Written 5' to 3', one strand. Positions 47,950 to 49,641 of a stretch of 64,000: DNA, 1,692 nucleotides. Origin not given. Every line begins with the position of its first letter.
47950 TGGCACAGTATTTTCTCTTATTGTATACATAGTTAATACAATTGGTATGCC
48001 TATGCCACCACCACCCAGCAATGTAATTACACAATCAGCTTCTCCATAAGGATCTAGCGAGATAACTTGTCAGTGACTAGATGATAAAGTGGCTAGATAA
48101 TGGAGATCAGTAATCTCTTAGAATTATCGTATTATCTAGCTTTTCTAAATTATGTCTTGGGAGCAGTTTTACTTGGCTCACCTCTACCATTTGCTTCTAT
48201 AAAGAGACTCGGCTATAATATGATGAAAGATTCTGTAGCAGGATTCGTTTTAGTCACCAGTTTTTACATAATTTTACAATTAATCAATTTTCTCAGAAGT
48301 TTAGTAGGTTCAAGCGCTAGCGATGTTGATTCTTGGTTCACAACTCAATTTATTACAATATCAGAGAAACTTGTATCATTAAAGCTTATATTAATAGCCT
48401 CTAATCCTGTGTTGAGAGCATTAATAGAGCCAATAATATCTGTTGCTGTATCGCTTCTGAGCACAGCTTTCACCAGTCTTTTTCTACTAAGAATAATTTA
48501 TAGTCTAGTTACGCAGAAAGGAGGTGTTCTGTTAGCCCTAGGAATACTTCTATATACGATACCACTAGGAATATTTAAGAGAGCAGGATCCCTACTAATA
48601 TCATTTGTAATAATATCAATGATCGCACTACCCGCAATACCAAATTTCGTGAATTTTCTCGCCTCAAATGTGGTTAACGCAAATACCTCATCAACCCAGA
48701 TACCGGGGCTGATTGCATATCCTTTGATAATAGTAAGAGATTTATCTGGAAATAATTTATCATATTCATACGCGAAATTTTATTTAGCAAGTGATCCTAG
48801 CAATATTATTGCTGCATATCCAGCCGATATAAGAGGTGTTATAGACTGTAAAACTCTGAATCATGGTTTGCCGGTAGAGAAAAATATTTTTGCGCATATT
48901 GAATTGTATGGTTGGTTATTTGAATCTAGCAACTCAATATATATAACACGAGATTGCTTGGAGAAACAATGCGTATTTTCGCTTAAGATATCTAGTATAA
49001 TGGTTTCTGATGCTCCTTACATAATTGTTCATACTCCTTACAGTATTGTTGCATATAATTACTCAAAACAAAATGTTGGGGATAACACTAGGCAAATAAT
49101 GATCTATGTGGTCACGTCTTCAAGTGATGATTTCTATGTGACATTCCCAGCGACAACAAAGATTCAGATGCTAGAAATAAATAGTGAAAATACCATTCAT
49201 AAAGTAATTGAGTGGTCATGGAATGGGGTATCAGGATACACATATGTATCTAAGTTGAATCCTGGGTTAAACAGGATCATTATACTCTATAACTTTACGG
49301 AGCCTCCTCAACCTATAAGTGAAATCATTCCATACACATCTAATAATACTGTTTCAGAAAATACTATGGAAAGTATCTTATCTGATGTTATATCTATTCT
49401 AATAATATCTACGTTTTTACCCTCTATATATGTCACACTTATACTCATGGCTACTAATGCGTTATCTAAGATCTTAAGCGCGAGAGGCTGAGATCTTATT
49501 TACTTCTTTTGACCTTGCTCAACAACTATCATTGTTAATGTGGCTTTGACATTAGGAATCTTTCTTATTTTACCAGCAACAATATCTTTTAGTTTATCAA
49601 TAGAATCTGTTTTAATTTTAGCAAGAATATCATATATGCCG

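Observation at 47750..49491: Small 2-TM protein duplicated as the N-terminus of an adjacent 463-aa membrane protein: possible pilin/platform (Ced- or VirB2/VirB6-like) pair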

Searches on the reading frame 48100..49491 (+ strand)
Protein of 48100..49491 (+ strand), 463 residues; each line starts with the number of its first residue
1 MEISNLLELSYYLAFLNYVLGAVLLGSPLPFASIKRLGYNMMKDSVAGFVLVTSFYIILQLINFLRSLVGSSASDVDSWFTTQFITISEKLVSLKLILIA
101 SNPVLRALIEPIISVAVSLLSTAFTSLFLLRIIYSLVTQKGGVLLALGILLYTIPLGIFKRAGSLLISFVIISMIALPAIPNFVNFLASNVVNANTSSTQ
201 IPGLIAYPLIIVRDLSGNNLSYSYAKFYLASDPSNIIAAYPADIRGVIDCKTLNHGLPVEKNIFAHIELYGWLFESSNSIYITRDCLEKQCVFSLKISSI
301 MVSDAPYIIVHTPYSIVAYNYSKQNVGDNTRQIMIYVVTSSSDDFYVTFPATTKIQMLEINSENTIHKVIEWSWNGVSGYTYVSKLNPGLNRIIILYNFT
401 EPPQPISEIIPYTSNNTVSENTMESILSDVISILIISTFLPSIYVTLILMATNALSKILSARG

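Call 3: search_protein_families(library=pfam, proteins=[window:48100-49491:+], max_evalue=0.1)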
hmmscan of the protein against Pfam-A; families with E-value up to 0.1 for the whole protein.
window:48100-49491:+ (463 aa): 0 families

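Call 4: search_protein_families(library=ncbifam, proteins=[window:48100-49491:+], max_evalue=0.1)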
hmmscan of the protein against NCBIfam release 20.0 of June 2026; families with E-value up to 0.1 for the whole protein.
window:48100-49491:+ (463 aa): 3 families
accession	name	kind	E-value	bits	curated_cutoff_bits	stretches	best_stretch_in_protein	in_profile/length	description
NF041796.2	Ced_CedA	equivalog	3e-27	95.8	330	1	2-205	3-209/259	DNA import protein CedA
NF053657.1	CedE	equivalog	5.7e-17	62.3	400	1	7-191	7-198/260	DNA-translocating protein CedE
NF041797.1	Ced_CedA1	equivalog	1.6e-07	31.3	100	1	5-52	11-59/75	DNA import protein CedA1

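Call 9: find_homologous_proteins(query=window:48100-49491:+, max_evalue=0.001)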
Query window:48100-49491:+ (463 aa): 9 proteins with E <= 0.001 among 8000 candidates.
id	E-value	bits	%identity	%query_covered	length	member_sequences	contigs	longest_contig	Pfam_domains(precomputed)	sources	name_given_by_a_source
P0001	2.5e-286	968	99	100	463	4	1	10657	PF27251.1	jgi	jgi:hypothetical protein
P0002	1.3e-252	856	85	100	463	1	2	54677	PF27251.1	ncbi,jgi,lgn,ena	ncbi:MAG: hypothetical protein ACP5GI_02600 [Sulfolobales archaeon]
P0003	9.4e-180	616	62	97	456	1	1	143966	PF27251.1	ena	-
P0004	3.3e-173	595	71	84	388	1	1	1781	-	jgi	-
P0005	8.4e-146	505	52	99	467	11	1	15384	PF27251.1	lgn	-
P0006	5.5e-142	492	50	99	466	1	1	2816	PF27251.1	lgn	-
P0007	2.3e-140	487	51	99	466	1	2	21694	PF27251.1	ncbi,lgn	ncbi:MAG: hypothetical protein ABWJ42_03875 [Sulfolobales archaeon]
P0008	5.1e-139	482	51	100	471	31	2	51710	PF27251.1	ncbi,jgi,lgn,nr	ncbi:MAG: hypothetical protein GU359_03670 [Desulfurococcales archaeon]|jgi:hypothetical protein|nr:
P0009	1.7e-75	273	38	100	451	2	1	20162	PF27251.1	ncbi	-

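Call 19: find_encoding_contigs(protein=P0008, flank=10000, max_places=3)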
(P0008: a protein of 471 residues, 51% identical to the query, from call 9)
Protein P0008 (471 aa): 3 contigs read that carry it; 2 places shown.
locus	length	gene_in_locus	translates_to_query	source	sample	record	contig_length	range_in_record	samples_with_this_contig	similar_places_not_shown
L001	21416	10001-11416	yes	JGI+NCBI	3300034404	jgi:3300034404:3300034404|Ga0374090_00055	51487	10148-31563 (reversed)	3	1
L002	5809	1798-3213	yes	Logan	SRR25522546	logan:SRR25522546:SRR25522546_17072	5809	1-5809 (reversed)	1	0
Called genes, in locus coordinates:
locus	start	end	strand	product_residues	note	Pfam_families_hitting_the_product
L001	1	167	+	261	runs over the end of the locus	-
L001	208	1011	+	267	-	PF02540:NAD_synthase, PF00733:Asn_synthase (faint), PF03054:tRNA_Me_trans (faint)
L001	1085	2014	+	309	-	PF01063:Aminotran_4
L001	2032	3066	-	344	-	PF01866:Diphthamide_syn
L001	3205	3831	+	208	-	PF12705:PDDEXK_1 (faint)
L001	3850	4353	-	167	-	PF01980:TrmO_N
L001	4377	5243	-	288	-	PF01026:TatD_DNase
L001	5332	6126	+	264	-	PF01966:HD (weak)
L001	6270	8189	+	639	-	-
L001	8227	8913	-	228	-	PF00696:AA_kinase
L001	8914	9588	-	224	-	PF25084:LbH_EIF2B (weak), PF00132:Hexapep, PF25087:GMPPB_C (weak), PF00132:Hexapep, PF14602:Hexapep_2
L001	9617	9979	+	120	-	PF27251:CedA1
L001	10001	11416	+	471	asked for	PF27251:CedA1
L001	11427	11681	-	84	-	PF01037:AsnC_trans_reg, PF22482:AsnC_trans_reg_3 (weak)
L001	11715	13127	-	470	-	PF22641:TiaS_TCKD, PF08489:TiaS_FLD, PF23783:Zn_ribbon_TiaS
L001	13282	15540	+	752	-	PF21436:STT3-PglB_core (weak), PF22627:AglB_core-like (weak)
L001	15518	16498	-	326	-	-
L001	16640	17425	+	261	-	PF02006:PPS_PS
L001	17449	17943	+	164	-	PF01886:DUF61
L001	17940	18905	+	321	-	PF26553:PDDEXK_19, PF12844:HTH_19 (faint), PF01381:HTH_3, PF13560:HTH_31 (weak)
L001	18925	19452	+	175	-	PF03266:NTPase_1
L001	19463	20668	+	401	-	PF02005:TRM, PF02475:TRM5-TYW2_MTfase (weak)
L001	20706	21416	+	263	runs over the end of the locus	PF01497:Peripla_BP_2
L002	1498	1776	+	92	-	PF27251:CedA1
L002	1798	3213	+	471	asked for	PF27251:CedA1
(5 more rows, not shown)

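Call 24: search_protein_representatives(alignment_id=A1)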
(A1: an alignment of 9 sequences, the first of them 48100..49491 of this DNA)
Query: 9 sequences, 462 profile positions. Proteins with E-value up to 0.001 (for the whole library): 183; up to 1e-10: 130; up to 1e-30: 41. The best 150 are listed.
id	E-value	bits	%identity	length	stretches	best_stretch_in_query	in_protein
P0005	5.3e-216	734.4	-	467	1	2-461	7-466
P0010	3.1e-158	543.9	-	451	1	2-461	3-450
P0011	3.3e-125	435.0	-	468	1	2-459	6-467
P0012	5.0e-51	190.5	-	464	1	6-459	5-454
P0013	2.2e-49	185.1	-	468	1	6-458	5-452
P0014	2.3e-46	175.1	-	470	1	6-457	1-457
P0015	6.3e-46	173.7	-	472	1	6-458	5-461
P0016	9.0e-44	166.6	-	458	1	5-460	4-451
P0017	2.8e-42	161.6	-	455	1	6-457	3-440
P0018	6.6e-42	160.4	-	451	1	5-457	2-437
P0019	7.1e-42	160.3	-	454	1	5-457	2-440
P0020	4.7e-41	157.6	-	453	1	5-458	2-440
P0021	6.4e-41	157.2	-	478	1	5-460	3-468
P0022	1.1e-40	156.5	-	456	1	4-458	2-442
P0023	2.2e-40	155.4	-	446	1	6-459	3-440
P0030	3.6e-37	144.8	-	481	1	7-460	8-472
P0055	1.0e-29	120.2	-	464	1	1-461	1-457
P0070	2.1e-25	106.0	-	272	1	3-193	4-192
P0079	2.3e-23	99.3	-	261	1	5-204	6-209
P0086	2.2e-21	92.8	-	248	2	16-200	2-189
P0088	7.1e-21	91.1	-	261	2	4-204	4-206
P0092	1.4e-19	86.8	-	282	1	2-188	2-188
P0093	1.5e-19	86.7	-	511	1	6-460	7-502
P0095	5.6e-19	84.8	-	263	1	7-197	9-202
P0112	6.3e-15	71.5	-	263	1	5-200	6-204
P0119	1.3e-13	67.1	-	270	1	4-186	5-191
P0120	1.3e-13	67.1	-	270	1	8-210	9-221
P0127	8.4e-13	64.5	-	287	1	4-186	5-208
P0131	2.2e-11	59.8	-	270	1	5-210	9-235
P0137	8.7e-11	57.8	-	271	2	5-181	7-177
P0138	1.0e-10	57.6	-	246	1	5-205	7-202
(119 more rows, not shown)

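Call 25: find_related_loci(query=A1, collection=genome_contigs, flank=8000)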
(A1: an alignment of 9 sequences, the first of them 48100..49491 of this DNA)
Query A1 (463 aa) in genome_contigs; peptide patterns used: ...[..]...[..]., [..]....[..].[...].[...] (x = any residue, [..] = any of these).
59 stretches matched a pattern; 6 encode a relative of the query (tblastn E <= 1e-3); 6 distinct loci.
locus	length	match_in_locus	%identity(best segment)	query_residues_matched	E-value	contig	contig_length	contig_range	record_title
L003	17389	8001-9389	85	1-463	0e+0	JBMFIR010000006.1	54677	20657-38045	MAG: Sulfolobales archaeon isolate KM4324-28 NODE_6_length_54677_cov_5.616502, whole genome shotgun sequence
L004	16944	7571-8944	51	4-461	3e-148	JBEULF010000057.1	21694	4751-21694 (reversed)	MAG: Sulfolobales archaeon isolate KC_007 contig57, whole genome shotgun sequence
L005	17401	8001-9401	51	2-462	2e-141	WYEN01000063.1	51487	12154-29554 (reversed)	MAG: Desulfurococcales archaeon isolate EvPrim.Bin15 NODE_55_length_51487_cov_27.5197, whole genome shotgun sequence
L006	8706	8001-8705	80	1-235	6e-109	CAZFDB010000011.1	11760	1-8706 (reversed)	MAG TPA_asm: uncultured Desulfurococcaceae archaeon isolate SRP104967_co1_103 genome assembly, contig: NODE_1862_length_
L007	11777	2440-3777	37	1-460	5e-76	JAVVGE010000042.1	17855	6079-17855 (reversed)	MAG: Desulfurococcales archaeon isolate PSS.bin.19 NODE_421_length_17855_cov_42.293989, whole genome shotgun sequence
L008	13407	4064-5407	38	1-463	8e-83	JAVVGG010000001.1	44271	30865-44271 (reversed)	MAG: Desulfurococcales archaeon isolate PSS.bin.20 NODE_67_length_44271_cov_87.434232, whole genome shotgun sequence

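Call 26: predict_structure(alignment_id=A1)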
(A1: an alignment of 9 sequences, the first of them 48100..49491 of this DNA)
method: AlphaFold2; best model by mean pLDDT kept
length: 463 residues; sequences in the alignment: 9
mean_pLDDT: 78.0   pTM: 0.47
mean pLDDT of the five models: 78.0, 77.1, 75.9, 75.9, 65.4
residues with pLDDT >= 90: 135; 70-90: 219; 50-70: 74; < 50: 35
segments of 3 or more residues with pLDDT < 50: 1-4, 24-29, 190-202, 416-421, 423-425
pLDDT, mean of each block of 10 residues (from residue 1): 52 57 48 63 70 75 74 73 78 77 76 78 81 83 82 74 84 79 65 35 75 92 91 86 92 84 90 85 80 92 93 93 91 95 94 92 83 92 93 94 88 54 52 63 72 76 56
secondary structure, 60 per line:
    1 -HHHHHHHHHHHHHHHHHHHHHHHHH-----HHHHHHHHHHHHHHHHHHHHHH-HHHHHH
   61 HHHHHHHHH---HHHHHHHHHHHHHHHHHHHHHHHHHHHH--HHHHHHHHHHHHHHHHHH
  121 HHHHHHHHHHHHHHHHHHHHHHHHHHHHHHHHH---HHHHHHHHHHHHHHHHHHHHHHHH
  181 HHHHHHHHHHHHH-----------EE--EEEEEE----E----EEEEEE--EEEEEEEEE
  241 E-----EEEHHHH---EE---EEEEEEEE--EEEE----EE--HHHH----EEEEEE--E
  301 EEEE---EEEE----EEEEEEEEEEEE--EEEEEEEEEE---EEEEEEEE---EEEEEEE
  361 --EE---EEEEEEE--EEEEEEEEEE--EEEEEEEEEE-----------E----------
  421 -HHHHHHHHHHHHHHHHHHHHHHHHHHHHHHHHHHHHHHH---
elements in order: H2-26 H32-53 H55-69 H73-100 H103-153 H157-193 E209-214 E224-229 E232-241 E247-249 H250-253 E262-269 E272-275 H284-287 E292-297 E300-304 E308-311 E316-327 E330-339 E343-350 E354-360 E368-374 E377-386 E389-398 H422-460

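Call 28: list_cluster_members(proteins=[P0010, P0012, P0014, P0021, P0030, P0055, P0079, P0088, P0093, P0112])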
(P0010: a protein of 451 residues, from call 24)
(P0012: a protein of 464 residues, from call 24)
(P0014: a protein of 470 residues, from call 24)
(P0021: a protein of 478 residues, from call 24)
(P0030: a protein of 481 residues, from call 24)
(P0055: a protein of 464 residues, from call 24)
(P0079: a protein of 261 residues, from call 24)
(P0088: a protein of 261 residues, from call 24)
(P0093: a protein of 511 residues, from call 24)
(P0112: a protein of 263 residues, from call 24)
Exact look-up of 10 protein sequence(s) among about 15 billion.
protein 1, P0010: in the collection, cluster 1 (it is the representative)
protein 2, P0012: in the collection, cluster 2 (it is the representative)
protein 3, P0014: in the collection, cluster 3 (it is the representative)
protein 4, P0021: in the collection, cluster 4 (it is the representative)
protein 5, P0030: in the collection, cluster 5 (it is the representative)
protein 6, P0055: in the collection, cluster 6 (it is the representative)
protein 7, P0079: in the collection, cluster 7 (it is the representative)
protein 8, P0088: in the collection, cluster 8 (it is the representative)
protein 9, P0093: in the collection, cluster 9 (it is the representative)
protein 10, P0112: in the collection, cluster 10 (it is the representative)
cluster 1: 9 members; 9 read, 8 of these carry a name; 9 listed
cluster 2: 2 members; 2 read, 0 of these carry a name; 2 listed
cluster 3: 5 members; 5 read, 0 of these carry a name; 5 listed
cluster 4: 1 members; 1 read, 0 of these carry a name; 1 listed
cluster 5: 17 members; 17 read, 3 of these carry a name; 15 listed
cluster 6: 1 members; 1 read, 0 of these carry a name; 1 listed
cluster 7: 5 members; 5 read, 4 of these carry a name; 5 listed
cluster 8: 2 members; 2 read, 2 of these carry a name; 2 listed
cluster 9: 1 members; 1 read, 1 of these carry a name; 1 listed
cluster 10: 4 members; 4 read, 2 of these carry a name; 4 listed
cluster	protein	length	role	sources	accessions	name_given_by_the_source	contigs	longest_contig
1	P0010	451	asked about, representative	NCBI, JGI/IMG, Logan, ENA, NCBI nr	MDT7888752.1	MAG: hypothetical protein RQ885_07230 [Desulfurococcales archaeon] | hypothetical protein | hypothetical protein [Desulfurococcales archaeon]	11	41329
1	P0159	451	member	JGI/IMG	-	hypothetical protein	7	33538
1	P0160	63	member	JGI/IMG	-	hypothetical protein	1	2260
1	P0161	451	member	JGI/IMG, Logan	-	hypothetical protein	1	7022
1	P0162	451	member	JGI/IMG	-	hypothetical protein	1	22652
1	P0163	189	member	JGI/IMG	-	hypothetical protein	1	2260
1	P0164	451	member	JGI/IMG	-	hypothetical protein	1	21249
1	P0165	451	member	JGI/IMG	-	hypothetical protein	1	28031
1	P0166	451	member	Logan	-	-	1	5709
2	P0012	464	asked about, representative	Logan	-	-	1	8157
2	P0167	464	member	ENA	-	-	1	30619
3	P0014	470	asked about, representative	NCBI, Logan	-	-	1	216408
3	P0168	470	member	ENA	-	-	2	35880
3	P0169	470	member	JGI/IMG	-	-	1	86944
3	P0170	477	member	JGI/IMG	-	-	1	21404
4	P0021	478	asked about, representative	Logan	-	-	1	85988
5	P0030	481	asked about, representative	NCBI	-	-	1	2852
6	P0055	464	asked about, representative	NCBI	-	-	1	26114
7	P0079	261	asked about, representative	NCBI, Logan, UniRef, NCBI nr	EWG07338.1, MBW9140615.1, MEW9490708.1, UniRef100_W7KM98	MAG: hypothetical protein ASUL_05076 [Candidatus Aramenus sulfurataquae] | Uncharacterized protein n=2 Tax=Candidatus Aramenus sulfurataquae TaxID=1326980 ...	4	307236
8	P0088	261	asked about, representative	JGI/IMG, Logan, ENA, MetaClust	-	\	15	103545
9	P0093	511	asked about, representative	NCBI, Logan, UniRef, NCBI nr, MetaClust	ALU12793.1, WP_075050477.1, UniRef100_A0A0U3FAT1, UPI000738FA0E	hypothetical protein EYM_07610 [Ignicoccus islandicus DSM 13165] | Uncharacterized protein n=1 Tax=Ignicoccus islandicus DSM 13165 TaxID=940295 ... | hypothetical protein [Ignicoccus islandicus]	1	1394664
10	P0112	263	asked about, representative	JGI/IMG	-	hypothetical protein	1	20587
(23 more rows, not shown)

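Call 30: fold_search(model_id=the predicted structure, library=pdb)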
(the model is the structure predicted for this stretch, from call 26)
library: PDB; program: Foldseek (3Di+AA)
matches with E <= 10: 685; with E <= 0.001: 1
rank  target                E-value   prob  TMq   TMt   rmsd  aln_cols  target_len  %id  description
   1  3kpt_B                9.1e-04  1.00  0.18  0.22  13.2       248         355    8  Crystal structure of BcpA, the major pilin subunit of Bacillus cereus (released 2009-11-24)
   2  3wir_A                1.3e-03  0.38  0.10  0.07  25.4       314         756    9  Crystal structure of kojibiose phosphorylase complexed with glucose (released 2014-02-05)
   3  4ktr_A                1.4e-03  0.84  0.14  0.09  21.7       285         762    6  Crystal structure of 2-O-alpha-glucosylglycerol phosphorylase in complex with isofagomine and glycerol (released 2014-05-21)
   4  6fb3_A                1.7e-03  0.92  0.14  0.04  19.4       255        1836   11  Teneurin 2 Partial Extracellular Domain (released 2018-03-28)
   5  5kov_B                1.8e-03  0.16  0.08  0.12  21.5       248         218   12  Crystal structure of the human astrovirus 2 capsid protein spike in complex with a single chain variable fragment of a (released 2016-11-09)
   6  3rkp_B                2.4e-03  0.99  0.17  0.22  12.9       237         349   10  Crystal structure of BcpA*(D312A), the major pilin subunit of Bacillus cereus (released 2012-05-30)
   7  4ktr_B                2.4e-03  0.75  0.14  0.09  21.6       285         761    6  Crystal structure of 2-O-alpha-glucosylglycerol phosphorylase in complex with isofagomine and glycerol (released 2014-05-21)
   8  5kou_D                2.4e-03  0.20  0.08  0.13  21.7       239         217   13  Crystal structure of the human astrovirus 2 capsid protein spike domain at 1.87-A resolution (released 2016-11-09)
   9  3rkp_A                2.5e-03  0.99  0.18  0.23  12.4       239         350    8  Crystal structure of BcpA*(D312A), the major pilin subunit of Bacillus cereus (released 2012-05-30)
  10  5kou_B                2.6e-03  0.18  0.07  0.13  21.4       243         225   12  Crystal structure of the human astrovirus 2 capsid protein spike domain at 1.87-A resolution (released 2016-11-09)
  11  3kpt_A                3.2e-03  0.96  0.16  0.20  15.5       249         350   10  Crystal structure of BcpA, the major pilin subunit of Bacillus cereus (released 2009-11-24)
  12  5kou_C                3.7e-03  0.15  0.07  0.13  21.5       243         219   12  Crystal structure of the human astrovirus 2 capsid protein spike domain at 1.87-A resolution (released 2016-11-09)
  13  1dlm_A                4.4e-03  0.77  0.13  0.18  21.4       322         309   12  STRUCTURE OF CATECHOL 1,2-DIOXYGENASE FROM ACINETOBACTER CALCOACETICUS NATIVE DATA (released 2000-05-23)
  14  9wye                  4.4e-03  0.18  0.08  0.13  21.0       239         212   12  Crystal structure of HAstV1 spike (released 2026-02-11)
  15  5kov_S                4.8e-03  0.14  0.07  0.12  21.4       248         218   12  Crystal structure of the human astrovirus 2 capsid protein spike in complex with a single chain variable fragment of a (released 2016-11-09)
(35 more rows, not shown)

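Call 36: search_protein_families(library=ncbifam, proteins=[L001:6270-8189:+], max_evalue=0.001)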
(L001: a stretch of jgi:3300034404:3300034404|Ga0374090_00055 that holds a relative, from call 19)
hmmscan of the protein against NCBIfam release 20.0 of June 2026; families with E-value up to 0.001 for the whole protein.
L001:6270-8189:+ (639 aa): 0 families

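Call 62: search_solved_structures(query=A5, max_evalue=10, show_alignments=2)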
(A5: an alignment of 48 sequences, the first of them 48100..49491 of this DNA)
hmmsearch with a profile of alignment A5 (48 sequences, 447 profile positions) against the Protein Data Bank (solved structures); distinct sequences matched with E-value up to 10: 1.
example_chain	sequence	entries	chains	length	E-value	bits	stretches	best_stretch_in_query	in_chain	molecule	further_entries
8dfu_B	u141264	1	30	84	1.6e-11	47.2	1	4-70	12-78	Pilin protein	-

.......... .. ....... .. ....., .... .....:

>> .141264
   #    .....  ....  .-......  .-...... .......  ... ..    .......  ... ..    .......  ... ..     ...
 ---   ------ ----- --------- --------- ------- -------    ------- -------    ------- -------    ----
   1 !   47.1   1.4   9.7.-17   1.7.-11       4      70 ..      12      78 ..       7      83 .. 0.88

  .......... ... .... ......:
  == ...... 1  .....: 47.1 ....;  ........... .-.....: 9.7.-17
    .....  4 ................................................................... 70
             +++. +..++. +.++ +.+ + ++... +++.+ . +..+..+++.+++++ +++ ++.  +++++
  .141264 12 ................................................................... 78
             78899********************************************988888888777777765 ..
